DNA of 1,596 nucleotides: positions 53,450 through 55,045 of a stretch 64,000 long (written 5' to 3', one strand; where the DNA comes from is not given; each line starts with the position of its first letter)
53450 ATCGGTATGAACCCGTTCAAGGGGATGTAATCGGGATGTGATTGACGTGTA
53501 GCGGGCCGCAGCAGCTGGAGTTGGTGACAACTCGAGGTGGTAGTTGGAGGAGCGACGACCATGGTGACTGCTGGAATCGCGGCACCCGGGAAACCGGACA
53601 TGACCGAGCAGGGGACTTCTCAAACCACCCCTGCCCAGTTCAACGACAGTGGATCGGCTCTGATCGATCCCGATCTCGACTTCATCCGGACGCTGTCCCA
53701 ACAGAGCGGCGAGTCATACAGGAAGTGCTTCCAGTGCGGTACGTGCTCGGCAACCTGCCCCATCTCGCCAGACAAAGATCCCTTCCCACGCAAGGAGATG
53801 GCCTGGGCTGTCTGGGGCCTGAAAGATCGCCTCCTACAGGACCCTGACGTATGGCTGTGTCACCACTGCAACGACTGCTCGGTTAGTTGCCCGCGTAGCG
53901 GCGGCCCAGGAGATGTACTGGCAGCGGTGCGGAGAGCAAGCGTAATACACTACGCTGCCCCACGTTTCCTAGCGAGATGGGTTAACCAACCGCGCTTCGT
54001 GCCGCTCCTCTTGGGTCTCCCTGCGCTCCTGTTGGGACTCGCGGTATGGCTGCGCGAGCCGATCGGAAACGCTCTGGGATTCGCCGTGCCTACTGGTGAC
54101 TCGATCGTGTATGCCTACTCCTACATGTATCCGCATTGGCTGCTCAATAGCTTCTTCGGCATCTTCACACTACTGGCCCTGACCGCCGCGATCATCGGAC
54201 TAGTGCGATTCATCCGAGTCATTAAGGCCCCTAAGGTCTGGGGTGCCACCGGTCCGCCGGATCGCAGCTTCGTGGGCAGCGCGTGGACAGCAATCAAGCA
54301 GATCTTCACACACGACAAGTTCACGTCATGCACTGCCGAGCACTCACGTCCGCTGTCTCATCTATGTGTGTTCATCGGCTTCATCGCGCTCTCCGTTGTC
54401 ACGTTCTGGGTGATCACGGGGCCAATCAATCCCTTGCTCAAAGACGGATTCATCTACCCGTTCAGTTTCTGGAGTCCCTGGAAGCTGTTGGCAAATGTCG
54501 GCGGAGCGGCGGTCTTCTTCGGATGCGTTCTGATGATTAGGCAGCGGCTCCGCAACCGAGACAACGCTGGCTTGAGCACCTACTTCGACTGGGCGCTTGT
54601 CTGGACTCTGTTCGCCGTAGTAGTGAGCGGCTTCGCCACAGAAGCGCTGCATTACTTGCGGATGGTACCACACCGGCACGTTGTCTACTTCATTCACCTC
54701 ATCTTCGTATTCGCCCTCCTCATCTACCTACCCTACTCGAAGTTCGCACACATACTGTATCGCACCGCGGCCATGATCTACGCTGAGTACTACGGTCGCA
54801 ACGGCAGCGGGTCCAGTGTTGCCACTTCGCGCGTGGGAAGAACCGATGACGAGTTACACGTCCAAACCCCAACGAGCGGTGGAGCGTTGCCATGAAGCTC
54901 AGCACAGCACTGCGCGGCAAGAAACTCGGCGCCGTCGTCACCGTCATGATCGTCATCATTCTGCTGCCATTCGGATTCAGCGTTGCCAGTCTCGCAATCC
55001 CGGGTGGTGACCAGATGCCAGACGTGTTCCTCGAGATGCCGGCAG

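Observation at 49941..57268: qmoABC joined in one operon to a dsrJOP-type module, with no aprBA, sat or dsrMK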

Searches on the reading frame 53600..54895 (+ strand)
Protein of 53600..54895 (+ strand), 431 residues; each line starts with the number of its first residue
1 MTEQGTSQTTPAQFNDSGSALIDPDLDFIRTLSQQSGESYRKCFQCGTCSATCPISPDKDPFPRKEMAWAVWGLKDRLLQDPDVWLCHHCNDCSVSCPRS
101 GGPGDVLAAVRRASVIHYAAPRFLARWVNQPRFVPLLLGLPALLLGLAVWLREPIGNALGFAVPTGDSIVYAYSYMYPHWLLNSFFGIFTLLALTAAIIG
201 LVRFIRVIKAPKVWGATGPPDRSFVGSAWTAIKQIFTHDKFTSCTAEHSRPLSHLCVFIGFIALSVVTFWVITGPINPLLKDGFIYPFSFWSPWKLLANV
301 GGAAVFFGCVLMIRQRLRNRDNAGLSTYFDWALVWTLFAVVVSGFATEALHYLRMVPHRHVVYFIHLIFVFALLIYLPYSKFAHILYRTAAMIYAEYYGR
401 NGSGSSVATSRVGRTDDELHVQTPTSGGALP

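Call 3: search_protein_families(library=pfam, proteins=[window:53600-54895:+], max_evalue=0.01)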
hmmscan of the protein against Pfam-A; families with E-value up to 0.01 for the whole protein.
window:53600-54895:+ (431 aa): 5 families
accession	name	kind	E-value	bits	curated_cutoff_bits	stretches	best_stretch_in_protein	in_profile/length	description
PF13183.11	Fer4_8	-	4.8e-09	37.1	27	1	41-99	3-66/68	4Fe-4S dicluster domain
PF13534.11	Fer4_17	-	7.4e-07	30.1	22.2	1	42-99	1-58/61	4Fe-4S dicluster domain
PF13237.11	Fer4_10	-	1.2e-06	28.8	25.5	1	40-55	6-21/53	4Fe-4S dicluster domain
PF13187.11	Fer4_9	-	1.6e-05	25.2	27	1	42-99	1-49/52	4Fe-4S dicluster domain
PF04120.17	Iron_permease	-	0.0099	16.1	25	0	261-325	19-71/128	Low affinity iron permease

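Call 4: search_protein_families(library=ncbifam, proteins=[window:53600-54895:+], max_evalue=0.01)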
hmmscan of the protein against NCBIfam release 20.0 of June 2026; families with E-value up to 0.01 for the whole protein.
window:53600-54895:+ (431 aa): 11 families
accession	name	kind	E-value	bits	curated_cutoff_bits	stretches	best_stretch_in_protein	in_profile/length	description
NF038018.1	qmoC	equivalog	1.6e-111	373.3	300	1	24-394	1-360/360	quinone-interacting membrane-bound oxidoreductase complex subunit QmoC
TIGR03290.1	CoB_CoM_SS_C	equivalog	7.4e-16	58.4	160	1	42-115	3-76/144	CoB--CoM heterodisulfide reductase subunit C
NF011607.0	PRK15033.1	subfamily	2.6e-15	56.3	524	1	86-395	68-374/389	tricarballylate utilization 4Fe-4S protein TcuB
TIGR02484.1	CitB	equivalog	8.5e-14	51.5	246.6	1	85-401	48-361/372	tricarballylate utilization 4Fe-4S protein TcuB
NF041890.1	hdrC_Methbact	equivalog_domain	6.3e-11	42.2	270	1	32-115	20-102/192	ferredoxin:CoB-CoM heterodisulfide reductase subunit HdrC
NF041779.1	hetero_SS_HdrC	equivalog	1.9e-10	40.5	350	1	40-114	30-103/198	ferredoxin:CoB-CoM heterodisulfide reductase subunit HdrC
NF045723.1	memb_anch_TmcC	equivalog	3.3e-07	30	240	1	245-394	64-204/218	TmcC family electron transfer complex membrane anchor subunit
NF008369.0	PRK11168.1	equivalog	3.8e-07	29.4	278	1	35-111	5-84/401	anaerobic glycerol-3-phosphate dehydrogenase subunit C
TIGR03379.1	glycerol3P_GlpC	equivalog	5.2e-06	25.5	279.9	1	38-112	2-79/397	anaerobic glycerol-3-phosphate dehydrogenase subunit GlpC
NF004616.0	PRK05950.1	subfamily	0.00092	18.4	228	0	39-114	145-233/238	succinate dehydrogenase iron-sulfur subunit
NF009226.0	PRK12576.1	equivalog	0.0034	16.8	344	0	39-115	152-238/317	succinate dehydrogenase/fumarate reductase iron-sulfur subunit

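Call 11: find_related_loci(query=window:53600-54895:+, collection=genome_contigs, flank=10000)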
Query window:53600-54895:+ (431 aa) in genome_contigs; peptide patterns used: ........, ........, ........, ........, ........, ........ (x = any residue, [..] = any of these).
129 stretches matched a pattern; 112 encode a relative of the query (tblastn E <= 1e-3); the best 80 are kept; 80 distinct loci.
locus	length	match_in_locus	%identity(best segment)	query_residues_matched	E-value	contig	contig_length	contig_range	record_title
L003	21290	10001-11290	80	1-431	0e+0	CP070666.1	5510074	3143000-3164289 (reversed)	MAG: Gemmatimonadota bacterium isolate bin75 chromosome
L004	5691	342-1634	80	1-431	0e+0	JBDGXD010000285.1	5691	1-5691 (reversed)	MAG: Gemmatimonadota bacterium isolate M3-22_Bin_33 M3-22_Bin_33_scaffold_55376, whole genome shotgun sequence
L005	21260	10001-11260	80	3-418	0e+0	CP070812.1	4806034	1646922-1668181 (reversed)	MAG: Gemmatimonadota bacterium isolate bin1194 chromosome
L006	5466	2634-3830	81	1-402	0e+0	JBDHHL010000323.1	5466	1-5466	MAG: Gemmatimonadota bacterium isolate M8-62_Bin_193 M8-62_Bin_193_scaffold_90911, whole genome shotgun sequence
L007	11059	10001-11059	80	3-355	0e+0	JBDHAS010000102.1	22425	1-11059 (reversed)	MAG: Gemmatimonadota bacterium isolate M3-44_Bin_339 M3-44_Bin_339_scaffold_23486, whole genome shotgun sequence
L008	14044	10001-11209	64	4-405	6e-179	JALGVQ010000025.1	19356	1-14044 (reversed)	MAG: bacterium isolate Meg19_1012_Bin_119 Meg19_1012_Bin_119_scaffold_7236, whole genome shotgun sequence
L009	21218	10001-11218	61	1-405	8e-174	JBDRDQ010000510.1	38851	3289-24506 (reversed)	MAG: Gemmatimonadota bacterium isolate MEGAHIT-group-1.259 k141_12167093, whole genome shotgun sequence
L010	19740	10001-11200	62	1-400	3e-173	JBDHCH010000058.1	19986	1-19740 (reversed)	MAG: Gemmatimonadota bacterium isolate M8-12_Bin_85 M8-12_Bin_85_scaffold_8451, whole genome shotgun sequence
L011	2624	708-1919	59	3-405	0e+0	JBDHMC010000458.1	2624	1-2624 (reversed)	MAG: Gemmatimonadota bacterium isolate Meg19_46_Bin_236 Meg19_46_Bin_236_scaffold_162906, whole genome shotgun sequence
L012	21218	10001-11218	61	2-406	2e-172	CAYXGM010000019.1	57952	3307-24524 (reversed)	MAG TPA_asm: uncultured Gemmatimonadaceae bacterium isolate SRP141376_co1_394 genome assembly, contig: NODE_1388_length_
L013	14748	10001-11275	59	11-430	4e-172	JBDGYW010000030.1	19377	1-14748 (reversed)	MAG: Gemmatimonadota bacterium isolate M3-38_Bin_161 M3-38_Bin_161_scaffold_11928, whole genome shotgun sequence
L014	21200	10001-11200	63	2-401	8e-172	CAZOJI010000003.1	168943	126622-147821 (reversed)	MAG TPA_asm: uncultured Gemmatimonadaceae bacterium isolate SRP141376_co2_135 genome assembly, contig: NODE_168_length_1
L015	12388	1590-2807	61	2-405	2e-170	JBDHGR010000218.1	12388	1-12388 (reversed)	MAG: Gemmatimonadota bacterium isolate M8-58_Bin_476 M8-58_Bin_476_scaffold_64458, whole genome shotgun sequence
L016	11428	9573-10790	62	2-406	6e-170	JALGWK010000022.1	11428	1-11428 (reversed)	MAG: bacterium isolate Meg22_46_Bin_213 Meg22_46_Bin_213_scaffold_11425, whole genome shotgun sequence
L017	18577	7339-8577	60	1-406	5e-167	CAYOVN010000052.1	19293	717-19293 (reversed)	MAG TPA_asm: uncultured Gemmatimonadaceae bacterium isolate SRP155585_co2_208 genome assembly, contig: NODE_1417_length_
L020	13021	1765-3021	57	4-417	2e-165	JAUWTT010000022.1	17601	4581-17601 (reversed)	MAG: Acidobacteriota bacterium isolate CSMAG_2587 CSMAG_2587_k127_1596491_length_17601_cov_158.8857, whole genome shotgu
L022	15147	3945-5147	58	2-401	2e-163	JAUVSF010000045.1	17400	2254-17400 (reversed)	MAG: Acidobacteriota bacterium isolate CSMAG_733 CSMAG_733_k127_1203243_length_17400_cov_18.9648, whole genome shotgun s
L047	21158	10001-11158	57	11-400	2e-141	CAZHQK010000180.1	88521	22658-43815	MAG TPA_asm: uncultured Acidobacteriota bacterium isolate SRP231805_co4_31 genome assembly, contig: k141_199921, whole g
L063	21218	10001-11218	46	20-404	5e-108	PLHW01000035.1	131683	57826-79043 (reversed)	MAG: Acidobacteriaceae bacterium isolate bog_205 73.20110800_S1M.45_contig_242, whole genome shotgun sequence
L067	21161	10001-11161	46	19-401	9e-102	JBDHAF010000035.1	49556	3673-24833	MAG: Gemmatimonadota bacterium isolate M3-44_Bin_147 M3-44_Bin_147_scaffold_6077, whole genome shotgun sequence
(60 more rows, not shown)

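Call 15: search_protein_families(library=ncbifam, proteins=[L067:3209-5149:+, L067:4950-5576:+, L067:5592-6461:+, L067:11291-12520:+, L067:12528-12920:+, L067:13334-13855:+, L067:13855-14844:+, L067:14841-16508:+, L067:17727-18914:+, L067:18917-20131:+], max_evalue=0.00001)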
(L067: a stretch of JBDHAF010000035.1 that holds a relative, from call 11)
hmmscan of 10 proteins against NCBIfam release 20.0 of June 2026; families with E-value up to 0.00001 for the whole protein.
L067:3209-5149:+ (646 aa): 18 families
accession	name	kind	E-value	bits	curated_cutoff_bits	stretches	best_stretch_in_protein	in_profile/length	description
TIGR02061.1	aprA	equivalog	9.2e-267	886.5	641.75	1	29-643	1-614/616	adenylyl-sulfate reductase subunit alpha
NF005331.0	PRK06854.1-2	equivalog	1.9e-124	416.2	557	1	21-639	3-552/563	adenylyl-sulfate reductase subunit alpha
NF006131.0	PRK08275.1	equivalog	7.9e-55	186.2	587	1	22-642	5-553/577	fumarate reductase/succinate dehydrogenase flavoprotein subunit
NF010374.0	PRK13800.1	equivalog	3.6e-34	118.2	1196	2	22-295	8-280/898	fumarate reductase/succinate dehydrogenase flavoprotein subunit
NF004724.0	PRK06069.1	subfamily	1.7e-20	72.8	826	1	25-223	3-204/577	succinate dehydrogenase/fumarate reductase flavoprotein subunit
NF004900.0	PRK06263.1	equivalog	1.5e-19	70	718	1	25-224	5-203/546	fumarate reductase (CoM/CoB) subunit TfrA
TIGR01812.1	sdhA_frdA_Gneg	subfamily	8.1e-19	67.5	567.3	1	29-226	1-198/568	succinate dehydrogenase or fumarate reductase, flavoprotein subunit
NF005866.0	PRK07803.1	equivalog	1.8e-15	56.2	819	1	435-641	402-598/631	fumarate reductase/succinate dehydrogenase flavoprotein subunit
NF006383.0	PRK08626.1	equivalog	8.5e-11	40.8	663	0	26-163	4-132/657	fumarate reductase flavoprotein subunit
TIGR01816.1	sdhA_forward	equivalog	1.3e-10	40.1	727.35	1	29-225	4-206/584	succinate dehydrogenase flavoprotein subunit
NF006686.0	PRK09231.1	equivalog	1.1e-09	37.3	854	1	25-226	3-204/598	fumarate reductase (quinol) flavoprotein subunit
NF004613.0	PRK05945.1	equivalog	1.4e-09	37.1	824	1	27-226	3-204/575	succinate dehydrogenase/fumarate reductase flavoprotein subunit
TIGR00551.1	nadB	equivalog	2.2e-09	36.6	452.75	1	28-225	3-195/489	L-aspartate oxidase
NF042982.1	MFR_Fp_SdhA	equivalog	1.2e-08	33.9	1100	1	27-226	47-247/612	8-methylmenaquinol:fumarate reductase flavoprotein subunit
TIGR01176.1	fum_red_Fp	equivalog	2.3e-07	29.8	932.7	0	26-225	2-201/580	fumarate reductase (quinol) flavoprotein subunit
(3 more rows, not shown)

L067:4950-5576:+ (208 aa): 0 families

L067:5592-6461:+ (289 aa): 0 families

L067:11291-12520:+ (409 aa): 3 families
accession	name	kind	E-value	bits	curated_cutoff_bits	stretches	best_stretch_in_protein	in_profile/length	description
NF003166.0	PRK04149.1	subfamily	2.4e-155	516.8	387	1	3-394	3-389/393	sulfate adenylyltransferase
TIGR00339.1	sopT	equivalog_domain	4.2e-118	394.5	322.95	1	7-385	1-383/383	sulfate adenylyltransferase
NF004040.0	PRK05537.1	equivalog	1.9e-82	277.5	669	1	11-387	10-389/572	bifunctional sulfate adenylyltransferase/adenylylsulfate kinase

L067:12528-12920:+ (130 aa): 1 family
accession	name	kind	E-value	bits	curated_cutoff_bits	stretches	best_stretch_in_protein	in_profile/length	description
NF041052.1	OsmC_like_Se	domain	4.1e-08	33.3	95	1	14-127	16-138/144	OsmC-related (seleno)protein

L067:13334-13855:+ (173 aa): 0 families

L067:13855-14844:+ (329 aa): 2 families
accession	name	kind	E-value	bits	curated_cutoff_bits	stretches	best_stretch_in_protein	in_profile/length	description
NF038037.1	cytob_DsrM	equivalog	2.4e-146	486.9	300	1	13-328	4-320/320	sulfate reduction electron transfer complex DsrMKJOP subunit DsrM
TIGR00351.1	narI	equivalog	4.2e-07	30.1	105.55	0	124-278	48-209/225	respiratory nitrate reductase subunit gamma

L067:14841-16508:+ (555 aa): 5 families
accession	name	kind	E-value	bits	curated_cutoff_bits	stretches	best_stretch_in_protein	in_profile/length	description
NF045796.1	DsrK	equivalog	7.5e-215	713.7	400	1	53-527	11-443/453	sulfate reduction electron transfer complex DsrMKJOP subunit DsrK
NF045724.1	ferredox_TmcB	equivalog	1.5e-49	168.8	735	1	91-514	35-423/430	electron transfer complex ferredoxin TmcB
NF045711.1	sulf_resp_HmcF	equivalog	5.9e-43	147.3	750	1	92-453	55-386/457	sulfate respiration complex iron-sulfur protein HmcF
NF004898.0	PRK06259.1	equivalog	1.8e-11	43.3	385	1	372-454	355-427/488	fumarate reductase (CoM/CoB) subunit TfrB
NF045670.1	quin_L_LdhH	equivalog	2.5e-11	42.6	800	1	371-449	573-644/706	L-lactate dehydrogenase (quinone) large subunit LdhH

L067:17727-18914:+ (395 aa): 3 families
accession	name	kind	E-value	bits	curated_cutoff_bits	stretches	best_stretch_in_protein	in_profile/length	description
NF045798.1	DsrP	equivalog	5.4e-137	456.9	350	1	1-381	1-345/346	sulfate reduction electron transfer complex DsrMKJOP subunit DsrP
NF041784.1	mnquin_red_QrcD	equivalog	6e-16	58.7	570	1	201-375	223-397/408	menaquinone reductase integral membrane subunit QrcD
NF011568.0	PRK14992.1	equivalog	3.3e-08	33.3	314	1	43-249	13-214/341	tetrathionate reductase subunit TtrC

L067:18917-20131:+ (404 aa): 6 families
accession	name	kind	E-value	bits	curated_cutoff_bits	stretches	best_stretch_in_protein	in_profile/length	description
TIGR02064.1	dsrA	equivalog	3.1e-175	582.8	392.85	1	13-399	1-395/402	dissimilatory-type sulfite reductase subunit alpha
TIGR02066.1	dsrB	equivalog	7.1e-35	120.6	341.5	1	89-389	31-330/341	dissimilatory-type sulfite reductase subunit beta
TIGR02912.1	sulfite_red_C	equivalog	3e-12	46.2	324.1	1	92-290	24-215/314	sulfite reductase subunit C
TIGR02374.1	nitri_red_nirB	equivalog_domain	2.8e-07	29.3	578.35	1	100-229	570-693/794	nitrite reductase large subunit NirB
NF011565.0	PRK14989.1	subfamily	1.1e-06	27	883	1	101-229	576-698/847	nitrite reductase large subunit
NF007125.0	PRK09566.1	equivalog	1.2e-06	27.3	594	1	92-244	325-472/513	ferredoxin--nitrite reductase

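Call 24: search_solved_structures(query=window:53600-54895:+, max_evalue=0.01)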
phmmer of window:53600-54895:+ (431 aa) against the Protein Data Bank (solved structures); distinct sequences matched with E-value up to 0.01: 10.
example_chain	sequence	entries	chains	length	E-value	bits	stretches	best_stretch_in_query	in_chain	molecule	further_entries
7bkb_C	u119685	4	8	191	1.1e-16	64.1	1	21-122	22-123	CoB--CoM heterodisulfide reductase subunit C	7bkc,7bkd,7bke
8rvv_C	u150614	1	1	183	7.5e-15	58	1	25-121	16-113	H(2):CoB-CoM heterodisulfide,ferredoxin reductase subunit C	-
8rvu_c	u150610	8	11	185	7.5e-15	58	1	25-121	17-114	H(2):CoB-CoM heterodisulfide,ferredoxin reductase subunit C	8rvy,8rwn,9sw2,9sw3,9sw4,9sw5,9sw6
5odc_C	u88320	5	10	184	2.7e-09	39.7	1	39-113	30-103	Heterodisulfide reductase, subunit C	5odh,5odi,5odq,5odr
9sfi_E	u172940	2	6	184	3e-09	39.5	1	38-113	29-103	H(2)/formate:CoB-CoM heterodisulfide,ferredoxin reductase subunit C2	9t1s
1yq3_B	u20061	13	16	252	0.0052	19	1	35-114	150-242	succinate dehydrogenase Ip subunit | Succinate dehydrogenase [ubiquinone] iron-sulfur subunit, mitochondrial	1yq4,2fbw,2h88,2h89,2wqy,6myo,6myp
3abv_B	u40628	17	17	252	0.0072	18.5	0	38-114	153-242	Succinate dehydrogenase [ubiquinone] iron-sulfur subunit, mitochondrial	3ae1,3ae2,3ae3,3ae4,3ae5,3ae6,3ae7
1zoy_B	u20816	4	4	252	0.0073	18.5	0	38-114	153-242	Iron-sulfur protein | Succinate dehydrogenase [ubiquinone] iron-sulfur subunit, mitochondrial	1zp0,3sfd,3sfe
4ytp_B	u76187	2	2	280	0.0089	18.2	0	38-114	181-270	Succinate dehydrogenase [ubiquinone] iron-sulfur subunit, mitochondrial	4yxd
8gs8_B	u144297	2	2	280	0.0092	18.2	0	38-114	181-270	Succinate dehydrogenase [ubiquinone] iron-sulfur subunit, mitochondrial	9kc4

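Call 43: search_protein_families(library=ncbifam, proteins=[L047:13659-15311:-, L047:15345-16145:-, L047:16708-18111:+, L047:19995-20930:+, L047:4871-5578:-, L063:11616-11909:+, L063:12002-12409:-, L063:12502-13095:-, L063:13383-14201:-, L063:15236-16132:-], max_evalue=0.0001)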
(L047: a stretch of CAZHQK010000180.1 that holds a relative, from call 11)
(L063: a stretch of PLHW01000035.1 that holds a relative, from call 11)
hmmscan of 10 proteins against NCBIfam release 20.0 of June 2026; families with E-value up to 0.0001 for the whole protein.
L047:13659-15311:- (550 aa): 58 families (the best 25 are shown)
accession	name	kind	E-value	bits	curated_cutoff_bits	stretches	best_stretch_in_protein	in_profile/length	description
TIGR03385.1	CoA_CoA_reduc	equivalog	1.4e-133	445.9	578.8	1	6-447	1-439/439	CoA-disulfide reductase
NF007123.0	PRK09564.1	equivalog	4.4e-102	342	458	1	6-450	2-443/444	CoA-disulfide reductase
NF010037.0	PRK13512.1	equivalog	7.7e-98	328.2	394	1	5-449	2-436/438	CoA-disulfide reductase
NF046103.1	NOXase_Strep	equivalog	6.1e-64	216.6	600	1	6-448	1-439/442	H2O-forming NADH oxidase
TIGR02374.1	nitri_red_nirB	equivalog_domain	2.1e-48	165.4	578.35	1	9-350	3-332/794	nitrite reductase large subunit NirB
NF045765.1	PhenlGlyoxDHPadH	equivalog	8.7e-47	159.9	475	1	6-329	4-318/416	NADH-dependent phenylglyoxylate dehydrogenase subunit epsilon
NF042949.2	3PPDioc_HcaD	equivalog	7.2e-38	130.3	450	1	5-323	2-308/386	3-phenylpropionate/cinnamic acid dioxygenase ferredoxin--NAD(+) reductase subunit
NF003437.0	PRK04965.1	equivalog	3e-35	121.9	392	1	5-296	3-281/378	NADH:flavorubredoxin reductase NorW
NF011565.0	PRK14989.1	subfamily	1.7e-34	119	883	1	31-401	32-375/847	nitrite reductase large subunit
NF041682.1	ant_diox_AndAa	equivalog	2.1e-33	115.6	650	1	4-327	3-316/406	anthranilate 1,2-dioxygenase system ferredoxin--NAD(+) reductase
TIGR01350.1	lipoamide_DH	equivalog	2.2e-33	115.7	408.8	1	91-427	116-435/461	dihydrolipoyl dehydrogenase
NF007286.0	PRK09754.1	equivalog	2.1e-30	105.8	447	1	4-322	3-308/400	phenylpropionate dioxygenase ferredoxin reductase subunit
TIGR02053.1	MerA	equivalog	3.7e-30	105.3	454.45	1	103-432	124-439/465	mercury(II) reductase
NF004943.0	PRK06292.2-1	equivalog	4.6e-29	101.5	432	1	98-427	121-436/456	dihydrolipoyl dehydrogenase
NF003585.0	PRK05249.1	equivalog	1.5e-24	86.5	465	1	104-422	134-433/464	Si-specific NAD(P)(+) transhydrogenase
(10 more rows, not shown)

L047:15345-16145:- (266 aa): 23 families
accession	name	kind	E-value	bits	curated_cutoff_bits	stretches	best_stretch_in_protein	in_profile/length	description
TIGR01469.1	cobA_cysG_Cterm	equivalog_domain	9.7e-90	300.5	185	1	12-247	1-237/238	uroporphyrinogen-III C-methyltransferase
NF004790.0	PRK06136.1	subfamily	2.3e-89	299.3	198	1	11-254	3-247/250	uroporphyrinogen-III C-methyltransferase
NF007922.1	PRK10637.1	equivalog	1.3e-88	298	400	1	9-245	214-450/450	siroheme synthase CysG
NF005524.0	PRK07168.1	equivalog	3.1e-60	204.1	603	1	11-251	2-242/474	uroporphyrin-III C-methyltransferase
TIGR01465.1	cobM_cbiF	equivalog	6.9e-43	146.7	259.65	1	14-246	1-229/247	precorrin-4 C(11)-methyltransferase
NF012017.0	PRK15473.1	equivalog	8.5e-39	133.4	408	1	11-243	7-235/257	cobalt-precorrin-4 methyltransferase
NF004423.0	PRK05765.1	equivalog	5.2e-19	68.7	332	1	11-242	2-225/247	precorrin-3B C(17)-methyltransferase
TIGR01467.1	cobI_cbiL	equivalog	2.9e-16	59.6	163.25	2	12-44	1-33/230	precorrin-2 C(20)-methyltransferase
NF004647.0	PRK05990.1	equivalog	1.4e-13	50.9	271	1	10-43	4-37/245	precorrin-2 C(20)-methyltransferase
TIGR02467.1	CbiE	equivalog_domain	2.7e-13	49.9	92.9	1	16-225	1-193/204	precorrin-6y C5,15-methyltransferase (decarboxylating) subunit CbiE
NF004058.0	PRK05576.1-1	equivalog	6.7e-13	48.6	239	1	12-132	2-131/221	cobalt-factor II C(20)-methyltransferase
NF004062.0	PRK05576.1-5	equivalog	6.8e-13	48.5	194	1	13-217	2-198/219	cobalt-factor II C(20)-methyltransferase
TIGR01466.1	cobJ_cbiH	equivalog_domain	3.3e-12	46.5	246.35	1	14-142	1-124/239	precorrin-3B C(17)-methyltransferase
NF004459.0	PRK05787.2-2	equivalog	1.6e-10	41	298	1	13-225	3-198/210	cobalt-precorrin-7 (C(5))-methyltransferase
NF004455.0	PRK05787.1-3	equivalog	2.9e-10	40.1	258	1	14-227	3-205/221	cobalt-precorrin-7 (C(5))-methyltransferase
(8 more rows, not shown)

L047:16708-18111:+ (467 aa): 6 families
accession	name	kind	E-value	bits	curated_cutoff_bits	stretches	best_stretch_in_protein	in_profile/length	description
NF002204.1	PRK01077.1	equivalog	2.5e-120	402.2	254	1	12-444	2-419/420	cobyrinic acid a,c-diamide synthase CobB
TIGR00379.1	cobB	subfamily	2.8e-117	392.4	261.4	1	13-459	1-447/449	cobyrinic/hydrogenobyrinic acid a,c-diamide synthase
NF033195.1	F430_CfbB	exception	5.1e-108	361.8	560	1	13-456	1-450/451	Ni-sirohydrochlorin a,c-diamide synthase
NF053748.1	bifunc_CobBC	exception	6.3e-93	312.5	950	1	11-463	1-447/797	bifunctional hydrogenobyrinic acid a,c-diamide synthase/histidinol phosphate aminotransferase CobBC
NF010471.0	PRK13896.1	equivalog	4.7e-73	246.6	693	1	14-447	4-423/433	cobyrinic acid a,c-diamide synthase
NF001989.1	PRK00784.1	equivalog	1.7e-05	23.7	273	0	115-196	149-233/480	cobyric acid synthase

L047:19995-20930:+ (311 aa): 1 family
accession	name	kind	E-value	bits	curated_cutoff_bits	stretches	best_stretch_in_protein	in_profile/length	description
TIGR00351.1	narI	equivalog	1.7e-06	28.1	105.55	1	140-193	89-142/225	respiratory nitrate reductase subunit gamma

L047:4871-5578:- (235 aa): 4 families
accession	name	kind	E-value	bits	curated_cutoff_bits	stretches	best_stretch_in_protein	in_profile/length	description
NF002926.0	PRK03573.1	equivalog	3.2e-07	30.3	120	1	99-185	53-139/144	transcriptional regulator SlyA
NF038251.1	AdcR_fam_Zn_TF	equivalog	6.4e-07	29.7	175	1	91-157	48-113/143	zinc-dependent MarR family transcriptional regulator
NF053777.1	Saro0803TransReg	equivalog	1.1e-06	28.4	200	1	97-179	56-138/140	Saro_0803 family transcriptional regulator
NF045593.1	bilirub_TF_BilQ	equivalog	6.2e-06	25.9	125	1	59-181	11-133/135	bilirubin utilization transcriptional regulator BilQ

L063:11616-11909:+ (97 aa): 0 families

L063:12002-12409:- (135 aa): 0 families

L063:12502-13095:- (197 aa): 0 families

L063:13383-14201:- (272 aa): 0 families

L063:15236-16132:- (298 aa): 0 families
